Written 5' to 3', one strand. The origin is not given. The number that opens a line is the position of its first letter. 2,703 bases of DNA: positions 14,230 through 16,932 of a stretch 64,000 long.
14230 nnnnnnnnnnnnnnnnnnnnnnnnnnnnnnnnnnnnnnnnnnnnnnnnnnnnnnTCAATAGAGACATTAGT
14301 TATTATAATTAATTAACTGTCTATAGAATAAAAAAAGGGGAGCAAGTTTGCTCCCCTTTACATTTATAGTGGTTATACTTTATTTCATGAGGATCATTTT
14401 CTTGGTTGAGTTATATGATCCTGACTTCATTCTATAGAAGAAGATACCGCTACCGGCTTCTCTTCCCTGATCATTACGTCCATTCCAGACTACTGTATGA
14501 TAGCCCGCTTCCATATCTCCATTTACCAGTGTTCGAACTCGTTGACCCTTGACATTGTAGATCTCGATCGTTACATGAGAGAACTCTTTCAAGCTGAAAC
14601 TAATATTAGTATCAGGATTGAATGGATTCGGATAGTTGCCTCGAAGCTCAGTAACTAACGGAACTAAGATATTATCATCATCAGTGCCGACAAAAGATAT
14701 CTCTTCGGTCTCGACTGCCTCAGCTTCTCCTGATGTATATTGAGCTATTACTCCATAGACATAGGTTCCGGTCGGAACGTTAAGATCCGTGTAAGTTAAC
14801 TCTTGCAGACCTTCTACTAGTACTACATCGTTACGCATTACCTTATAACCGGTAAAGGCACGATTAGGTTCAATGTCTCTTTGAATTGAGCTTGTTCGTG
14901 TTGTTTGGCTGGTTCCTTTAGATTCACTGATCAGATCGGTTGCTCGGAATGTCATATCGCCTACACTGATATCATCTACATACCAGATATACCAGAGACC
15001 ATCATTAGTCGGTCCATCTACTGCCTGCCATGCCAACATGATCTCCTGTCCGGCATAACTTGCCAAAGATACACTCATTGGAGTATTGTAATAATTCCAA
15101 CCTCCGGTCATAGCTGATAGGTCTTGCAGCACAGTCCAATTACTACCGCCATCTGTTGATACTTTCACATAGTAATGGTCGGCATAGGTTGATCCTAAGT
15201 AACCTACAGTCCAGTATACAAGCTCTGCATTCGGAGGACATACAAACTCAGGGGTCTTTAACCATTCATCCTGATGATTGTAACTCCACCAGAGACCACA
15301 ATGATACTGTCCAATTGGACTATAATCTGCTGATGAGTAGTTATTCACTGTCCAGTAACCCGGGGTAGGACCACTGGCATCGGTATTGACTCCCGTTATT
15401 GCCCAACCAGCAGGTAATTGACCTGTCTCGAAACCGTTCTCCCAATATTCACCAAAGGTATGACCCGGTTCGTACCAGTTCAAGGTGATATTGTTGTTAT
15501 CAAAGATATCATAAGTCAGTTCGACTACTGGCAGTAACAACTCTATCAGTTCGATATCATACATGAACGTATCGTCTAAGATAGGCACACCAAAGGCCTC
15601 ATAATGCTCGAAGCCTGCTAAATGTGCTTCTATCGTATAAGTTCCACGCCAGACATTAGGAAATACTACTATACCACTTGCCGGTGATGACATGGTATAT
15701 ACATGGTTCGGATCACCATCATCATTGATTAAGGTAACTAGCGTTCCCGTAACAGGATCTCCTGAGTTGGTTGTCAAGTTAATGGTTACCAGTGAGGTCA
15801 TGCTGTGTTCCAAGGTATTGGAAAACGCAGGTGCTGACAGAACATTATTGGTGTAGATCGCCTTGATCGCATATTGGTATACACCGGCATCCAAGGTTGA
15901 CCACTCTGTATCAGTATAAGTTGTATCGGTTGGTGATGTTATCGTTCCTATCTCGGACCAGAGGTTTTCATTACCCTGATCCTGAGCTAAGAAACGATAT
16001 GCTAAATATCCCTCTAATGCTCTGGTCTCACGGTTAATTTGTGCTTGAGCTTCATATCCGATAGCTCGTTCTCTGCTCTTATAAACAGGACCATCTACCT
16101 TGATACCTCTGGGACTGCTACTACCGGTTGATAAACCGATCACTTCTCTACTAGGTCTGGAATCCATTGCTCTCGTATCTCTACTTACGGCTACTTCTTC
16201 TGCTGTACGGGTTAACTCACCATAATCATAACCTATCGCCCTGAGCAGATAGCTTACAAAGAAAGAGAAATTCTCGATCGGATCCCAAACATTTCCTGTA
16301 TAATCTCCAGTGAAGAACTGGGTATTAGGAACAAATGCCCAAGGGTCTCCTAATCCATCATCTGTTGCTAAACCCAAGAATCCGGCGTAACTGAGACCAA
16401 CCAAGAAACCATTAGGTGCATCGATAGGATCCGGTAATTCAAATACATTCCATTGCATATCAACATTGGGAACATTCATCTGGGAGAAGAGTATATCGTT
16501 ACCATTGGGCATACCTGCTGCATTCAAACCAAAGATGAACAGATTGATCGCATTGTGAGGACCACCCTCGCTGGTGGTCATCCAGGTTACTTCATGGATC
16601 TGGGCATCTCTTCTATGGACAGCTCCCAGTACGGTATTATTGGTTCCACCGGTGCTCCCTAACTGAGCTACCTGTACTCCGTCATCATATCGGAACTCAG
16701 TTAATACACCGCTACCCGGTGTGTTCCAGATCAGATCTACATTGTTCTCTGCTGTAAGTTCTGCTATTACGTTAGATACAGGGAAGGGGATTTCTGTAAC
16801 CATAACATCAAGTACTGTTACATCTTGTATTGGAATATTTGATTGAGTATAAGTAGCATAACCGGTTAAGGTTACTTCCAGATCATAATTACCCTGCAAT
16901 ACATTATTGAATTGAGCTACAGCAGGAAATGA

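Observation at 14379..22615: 2.4-kb apparently perfect direct repeat: two neighbouring giant surface-protein genes share an identical 3' cassette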

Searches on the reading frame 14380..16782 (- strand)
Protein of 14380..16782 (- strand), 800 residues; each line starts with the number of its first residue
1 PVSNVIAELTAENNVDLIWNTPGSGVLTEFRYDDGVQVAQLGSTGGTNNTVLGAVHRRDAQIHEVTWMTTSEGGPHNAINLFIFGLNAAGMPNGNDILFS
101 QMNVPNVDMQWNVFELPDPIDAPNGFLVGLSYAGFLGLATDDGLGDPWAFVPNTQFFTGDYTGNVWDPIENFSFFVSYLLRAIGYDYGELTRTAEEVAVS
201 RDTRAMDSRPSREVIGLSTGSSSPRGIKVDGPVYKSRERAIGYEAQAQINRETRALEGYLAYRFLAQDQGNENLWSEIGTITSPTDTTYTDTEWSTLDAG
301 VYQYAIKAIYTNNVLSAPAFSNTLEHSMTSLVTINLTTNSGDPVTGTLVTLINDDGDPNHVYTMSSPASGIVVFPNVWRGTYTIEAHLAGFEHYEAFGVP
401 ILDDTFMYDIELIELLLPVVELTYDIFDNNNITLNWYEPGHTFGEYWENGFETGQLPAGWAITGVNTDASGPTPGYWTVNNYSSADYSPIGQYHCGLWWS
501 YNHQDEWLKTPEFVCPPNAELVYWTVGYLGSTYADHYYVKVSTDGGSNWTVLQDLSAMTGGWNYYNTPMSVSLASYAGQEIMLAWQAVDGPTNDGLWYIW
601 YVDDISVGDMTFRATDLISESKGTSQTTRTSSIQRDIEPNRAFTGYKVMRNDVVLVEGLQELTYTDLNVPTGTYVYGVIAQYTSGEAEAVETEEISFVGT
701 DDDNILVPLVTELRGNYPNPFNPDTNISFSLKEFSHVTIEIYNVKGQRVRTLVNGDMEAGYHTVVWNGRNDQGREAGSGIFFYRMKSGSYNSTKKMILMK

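Call 12: find_homologous_proteins(query=window:14380-16782:-)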
Query window:14380-16782:- (800 aa): 47 proteins with E <= 0.001 among 8000 candidates.
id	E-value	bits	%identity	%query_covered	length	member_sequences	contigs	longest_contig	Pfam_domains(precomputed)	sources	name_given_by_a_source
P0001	1.5e-199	683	50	26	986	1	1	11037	PF18962.8,PF13860.13,PF13620.13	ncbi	-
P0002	1.2e-136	475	39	55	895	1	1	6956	PF18962.8,PF13860.13,PF13620.13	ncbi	-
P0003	4.2e-121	424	35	74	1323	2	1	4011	PF13715.13,PF18962.8,PF07705.18,PF07675.19,PF13860.13,PF13620.13,PF22904.4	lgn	-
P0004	2.8e-117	411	66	26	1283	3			PF13715.13,PF08308.18,PF13620.13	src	-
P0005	4.5e-116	407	53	23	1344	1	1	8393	PF13313.12,PF13715.13,PF18962.8,PF17802.8,PF13860.13,PF13620.13,PF22904.4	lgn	-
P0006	4.0e-114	401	43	39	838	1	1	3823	PF13715.13,PF13860.13,PF13620.13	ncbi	-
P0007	4.7e-113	397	33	76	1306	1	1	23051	PF13715.13,PF18962.8,PF08308.18,PF07705.18,PF13860.13,PF13620.13,PF22904.4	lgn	-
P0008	6.6e-79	284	33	82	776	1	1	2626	PF18962.8,PF08308.18,PF13620.13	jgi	jgi:hypothetical protein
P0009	1.1e-60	224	39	25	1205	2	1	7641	PF13715.13,PF00629.31,PF18962.8,PF08308.18,PF13620.13,PF09430.17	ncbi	-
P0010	5.5e-60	222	35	41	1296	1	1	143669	PF13715.13,PF00629.31,PF07705.18,PF07675.19,PF13860.13,PF13620.13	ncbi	-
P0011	3.2e-59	219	35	41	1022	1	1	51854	PF13715.13,PF18962.8,PF13860.13,PF13620.13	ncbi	-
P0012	2.0e-53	200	33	40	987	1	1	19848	PF13715.13,PF18962.8,PF13620.13,PF22904.4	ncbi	-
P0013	2.1e-53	200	33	59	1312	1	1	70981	PF13715.13,PF18370.8,PF13620.13,PF00041.28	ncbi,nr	ncbi:MAG: carboxypeptidase regulatory-like domain-containing protein, partial [Lentimicrobium sp.]|n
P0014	7.3e-53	198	38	41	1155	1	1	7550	PF18962.8,PF07705.18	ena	-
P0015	2.5e-51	193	50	25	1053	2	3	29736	PF13715.13,PF18962.8,PF08308.18,PF18998.7,PF13620.13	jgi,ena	-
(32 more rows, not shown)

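Call 13: find_related_loci(query=window:14380-16782:-, collection=genome_contigs, flank=10000)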
Query window:14380-16782:- (800 aa) in genome_contigs; peptide patterns used: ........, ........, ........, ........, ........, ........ (x = any residue, [..] = any of these).
46 stretches matched a pattern; 33 encode a relative of the query (tblastn E <= 1e-3); 32 distinct loci.
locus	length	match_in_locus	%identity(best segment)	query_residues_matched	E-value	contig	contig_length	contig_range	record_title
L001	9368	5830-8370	38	254-800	6e-79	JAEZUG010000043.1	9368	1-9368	MAG: Candidatus Cloacimonadota bacterium isolate OH_PDB_78 k127_1265732, whole genome shotgun sequence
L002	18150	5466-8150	36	197-800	3e-77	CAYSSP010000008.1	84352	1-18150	MAG TPA_asm: uncultured Candidatus Cloacimonadota bacterium isolate binchicken_co190_71 genome assembly, contig: NODE_63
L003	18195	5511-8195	36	197-800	2e-77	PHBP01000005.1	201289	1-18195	MAG: Candidatus Cloacimonetes bacterium HGW-Cloacimonetes-2 bjp_ig2102_scaffold_66, whole genome shotgun sequence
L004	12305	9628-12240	37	186-800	3e-73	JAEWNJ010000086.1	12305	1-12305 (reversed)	MAG: Candidatus Cloacimonadota bacterium isolate OH_PDB_167 k127_1195375, whole genome shotgun sequence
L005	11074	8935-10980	40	254-625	3e-71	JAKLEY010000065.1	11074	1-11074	MAG: Candidatus Cloacimonadota bacterium isolate RA.bin144 RA.bin144_65, whole genome shotgun sequence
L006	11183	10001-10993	39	378-690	5e-64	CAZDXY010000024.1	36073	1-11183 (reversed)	MAG TPA_asm: uncultured Rikenellaceae bacterium isolate SRP241326_co1_256 genome assembly, contig: NODE_1881_length_3607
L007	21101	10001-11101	37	332-690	2e-63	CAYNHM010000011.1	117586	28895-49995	MAG TPA_asm: uncultured Rikenellaceae bacterium isolate SRP241326_co4_14 genome assembly, contig: NODE_252_length_117586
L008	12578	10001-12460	41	254-643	9e-58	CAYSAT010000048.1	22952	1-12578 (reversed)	MAG TPA_asm: uncultured Candidatus Cloacimonadota bacterium isolate binchicken_co115_39 genome assembly, contig: NODE_36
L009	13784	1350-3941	37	222-800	7e-56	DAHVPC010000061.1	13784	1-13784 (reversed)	MAG TPA_asm: Candidatus Cloacimonadota bacterium isolate clean597 NODE_61_length_13784_cov_6.498104, whole genome shotgu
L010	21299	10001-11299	37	250-800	2e-55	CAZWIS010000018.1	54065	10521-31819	MAG TPA_asm: uncultured Candidatus Cloacimonadota bacterium isolate binchicken_co168_130 genome assembly, contig: NODE_9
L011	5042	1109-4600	37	254-800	1e-54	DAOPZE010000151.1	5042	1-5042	MAG TPA_asm: Candidatus Cloacimonadota bacterium isolate AMR_MDS_1296 NODE_21016_length_5042_cov_7.288149, whole genome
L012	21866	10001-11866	37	244-800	1e-53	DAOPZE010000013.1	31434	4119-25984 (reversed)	MAG TPA_asm: Candidatus Cloacimonadota bacterium isolate AMR_MDS_1296 NODE_1373_length_31434_cov_8.053571, whole genome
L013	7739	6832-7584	43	451-688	5e-53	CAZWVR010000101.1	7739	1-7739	MAG TPA_asm: uncultured Bacteroidales bacterium isolate SRP163575_co3_92 genome assembly, contig: NODE_10306_length_7739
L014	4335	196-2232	33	230-799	2e-50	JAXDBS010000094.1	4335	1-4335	MAG: Candidatus Cloacimonadaceae bacterium isolate POMEDNA-B24 Raw2_k127_464821, whole genome shotgun sequence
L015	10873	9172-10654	38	268-650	5e-50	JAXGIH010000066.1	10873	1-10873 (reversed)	MAG: Candidatus Cloacimonas sp. isolate AnMBR.bin134 bin134_66, whole genome shotgun sequence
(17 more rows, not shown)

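Call 23: find_encoding_contigs(protein=P0004, flank=10000, max_places=6)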
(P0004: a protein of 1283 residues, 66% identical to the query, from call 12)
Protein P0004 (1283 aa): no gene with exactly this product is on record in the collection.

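Call 36: search_solved_structures(query=window:14380-16782:-, max_evalue=0.01)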
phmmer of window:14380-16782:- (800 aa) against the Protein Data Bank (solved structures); distinct sequences matched with E-value up to 0.01: 2.
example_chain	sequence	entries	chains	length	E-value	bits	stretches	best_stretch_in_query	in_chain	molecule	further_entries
7eh9_A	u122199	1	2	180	0.00081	20.8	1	669-782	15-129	Basal-body rod modification protein FlgD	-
7bhq_A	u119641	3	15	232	0.004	18.5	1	705-782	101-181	Basal-body rod modification protein FlgD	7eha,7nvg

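Call 48: find_encoding_contigs(protein=P0001, flank=10000, max_places=4)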
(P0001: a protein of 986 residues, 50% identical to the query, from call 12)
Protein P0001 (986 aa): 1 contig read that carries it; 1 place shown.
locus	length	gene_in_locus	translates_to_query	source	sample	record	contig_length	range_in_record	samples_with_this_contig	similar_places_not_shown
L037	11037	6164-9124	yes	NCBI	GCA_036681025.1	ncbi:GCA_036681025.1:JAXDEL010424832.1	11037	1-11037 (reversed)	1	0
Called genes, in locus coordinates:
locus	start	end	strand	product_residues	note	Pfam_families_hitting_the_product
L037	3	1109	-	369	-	?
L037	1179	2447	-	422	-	PF19238:Radical_SAM_2, PF04055:Radical_SAM (weak), PF04459:DUF512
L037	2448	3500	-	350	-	PF01594:AI-2E_transport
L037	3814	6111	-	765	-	PF14236:DruA, PF14706:Tnp_DNA_bind, PF02281:Dimer_Tnp_Tn5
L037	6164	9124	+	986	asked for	PF13620:CarboxypepD_reg (weak), PF13860:FlgD_ig, PF18962:Por_Secre_tail (weak)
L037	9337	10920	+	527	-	PF05598:DUF772, PF01609:DDE_Tnp_1, PF13751:DDE_Tnp_1_6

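Call 50: predict_structure(alignment_id=A1)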
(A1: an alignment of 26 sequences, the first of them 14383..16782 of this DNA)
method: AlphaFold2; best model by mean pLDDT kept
length: 800 residues; sequences in the alignment: 26
mean_pLDDT: 78.0   pTM: 0.46
mean pLDDT of the five models: 78.0, 77.9, 76.6, 76.5, 75.5
residues with pLDDT >= 90: 398; 70-90: 178; 50-70: 74; < 50: 150
segments of 3 or more residues with pLDDT < 50: 193-252, 444-496, 613-617, 619-640, 701-706
pLDDT, mean of each block of 10 residues (from residue 1): 85 91 76 92 88 93 96 86 91 94 95 93 92 92 82 94 93 94 85 43 35 36 35 38 38 73 94 95 91 93 94 83 94 95 93 92 96 97 93 93 96 87 87 90 45 32 31 35 31 46 64 79 66 67 89 71 62 88 79 53 58 49 36 37 87 95 93 94 87 83 54 94 95 96 96 95 96 94 97 94
secondary structure, 60 per line:
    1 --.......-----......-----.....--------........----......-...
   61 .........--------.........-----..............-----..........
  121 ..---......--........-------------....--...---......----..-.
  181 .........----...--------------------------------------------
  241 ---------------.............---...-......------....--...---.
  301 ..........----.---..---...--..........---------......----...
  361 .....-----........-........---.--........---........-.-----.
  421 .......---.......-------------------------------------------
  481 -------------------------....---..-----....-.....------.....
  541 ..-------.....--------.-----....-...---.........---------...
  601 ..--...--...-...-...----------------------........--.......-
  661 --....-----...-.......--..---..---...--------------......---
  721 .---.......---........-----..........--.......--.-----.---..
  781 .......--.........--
elements in order (helices of 4 or more, strands of 3 or more residues): E3-9 E15-20 E26-30 E39-46 E51-56 E58-69 E78-86 E92-105 E111-122 E126-131 E134-141 E155-158 H169-172 E180-189 E256-265 E276-281 E288-291 E300-310 E324-326 E329-338 E348-353 E361-365 E371-378 E380-387 E394-401 E405-412 E420-427 E431-437 E506-509 E520-523 E525-529 E536-542 E550-554 E569-572 E580-588 E598-602 E605-607 E610-612 E618-620 E643-650 E653-659 E663-666 E672-674 E676-682 E695-697 E712-717 E725-731 E735-742 E748-757 E760-766 E779-787 E790-798

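Call 53: fold_search(model_id=the predicted structure, library=pdb)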
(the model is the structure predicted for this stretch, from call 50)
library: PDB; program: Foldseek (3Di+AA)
matches with E <= 10: 1680; with E <= 0.001: 132
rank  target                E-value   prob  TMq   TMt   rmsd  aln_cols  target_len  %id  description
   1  7q1y_A                2.6e-07  0.97  0.10  0.08  48.5      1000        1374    8  X-ray structure of human A2ML1 (released 2022-04-20)
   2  3t1w                  2.7e-07  1.00  0.10  0.20  22.6       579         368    9  Structure of the four-domain fragment Fn7B89 of oncofetal fibronectin (released 2012-03-21)
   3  8ovb_A                3.1e-07  0.99  0.09  0.11  39.2       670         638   10  Human Complement C3b in complex with Trypanosoma brucei ISG65. (released 2024-02-14)
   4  6tpw                  3.5e-07  1.00  0.09  0.16  20.9       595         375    9  Crystal structures of FNIII domain one through four of the human leucocyte common antigen-related protein ( LAR) (released 2020-05-13)
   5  7q60                  3.5e-07  0.97  0.11  0.08  46.4      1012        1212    8  Structure of TEV cleaved A2ML1 (A2ML1-TE) (released 2022-04-20)
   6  2qki_A                5.6e-07  0.99  0.09  0.11  37.9       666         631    9  Human C3c in complex with the inhibitor compstatin (released 2007-08-14)
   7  9qk2_F                7.5e-07  0.99  0.09  0.11  36.5       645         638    9  Structure of the Complement classical and lectin pathway C3 convertase in complex with substrate C3 (released 2025-12-24)
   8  8cem_F                7.8e-07  0.97  0.08  0.10  38.1       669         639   10  Structure of bovine native C3, re-refinement (released 2023-04-05)
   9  7ad7_B                9.9e-07  0.99  0.09  0.11  37.5       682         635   10  Crystal structure of human complement C5 in complex with the K8 bovine knob domain peptide. (released 2021-03-10)
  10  8ayh_B                1.0e-06  0.96  0.11  0.10  36.9      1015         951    8  Structure of Complement C5 in Complex with small molecule inhibitor and CVF (released 2022-12-21)
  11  8g4l_ao               1.4e-06  0.99  0.08  0.10  43.1       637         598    9  Cryo-EM structure of the human cardiac myosin filament (released 2023-11-01)
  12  8g4l_am               1.4e-06  0.90  0.09  0.08  83.4      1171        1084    8  Cryo-EM structure of the human cardiac myosin filament (released 2023-11-01)
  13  7mjr                  2.0e-06  0.95  0.11  0.10  27.5      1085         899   10  Vip4Da2 toxin structure (released 2021-05-05)
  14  7voo_A                2.6e-06  0.97  0.09  0.06  38.8       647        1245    9  Induced alpha-2-macroglobulin monomer (released 2022-10-19)
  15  7qiv_A                2.6e-06  0.95  0.08  0.09  39.3       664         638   10  Structure of human C3b in complex with the EWE nanobody (released 2022-02-16)
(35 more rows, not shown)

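Call 56: find_encoding_contigs(protein=P0010, flank=10000, max_places=2)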
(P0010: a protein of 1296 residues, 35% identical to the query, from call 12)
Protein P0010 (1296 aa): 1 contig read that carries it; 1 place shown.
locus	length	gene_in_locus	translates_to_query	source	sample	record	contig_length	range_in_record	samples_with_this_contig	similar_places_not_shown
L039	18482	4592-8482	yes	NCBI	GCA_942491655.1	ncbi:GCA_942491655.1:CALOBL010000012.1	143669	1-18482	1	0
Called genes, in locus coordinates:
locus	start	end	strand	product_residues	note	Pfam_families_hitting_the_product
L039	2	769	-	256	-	?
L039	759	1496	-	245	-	PF02779:Transket_pyr, PF02780:Transketolase_C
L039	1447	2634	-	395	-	PF13292:DXP_synthase_N, PF00676:E1_dh (weak), PF02779:Transket_pyr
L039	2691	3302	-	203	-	PF00009:GTP_EFTU (faint), PF00735:Septin (faint), PF01926:MMR_HSR1, PF02421:FeoB_N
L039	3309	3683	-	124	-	PF01242:PTPS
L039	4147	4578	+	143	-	-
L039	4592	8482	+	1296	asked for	PF07675:Cleaved_Adhesin (faint), PF07705:CARDB (faint), PF00629:MAM, PF13620:CarboxypepD_reg, PF13715:CarbopepD_reg_2, PF13620:CarboxypepD_reg (weak), PF13860:FlgD_ig (weak)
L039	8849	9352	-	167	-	PF03061:4HBT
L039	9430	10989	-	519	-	PF07603:Lcl_C, PF13585:CHU_C (weak), PF13860:FlgD_ig (weak)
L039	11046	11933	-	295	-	PF01882:DUF58, PF00092:VWA (weak), PF13519:VWA_2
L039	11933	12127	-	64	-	-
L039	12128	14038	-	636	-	PF13424:TPR_12 (faint), PF07719:TPR_2 (faint), PF13176:TPR_7 (faint), PF13181:TPR_8 (faint), PF13428:TPR_14 (faint), PF13432:TPR_16 (faint), PF23914:TPR_CcmH_CycH (faint), PF14559:TPR_19 (faint)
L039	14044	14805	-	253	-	-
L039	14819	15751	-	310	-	PF16125:DUF4837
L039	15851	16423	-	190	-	PF01066:CDP-OH_P_transf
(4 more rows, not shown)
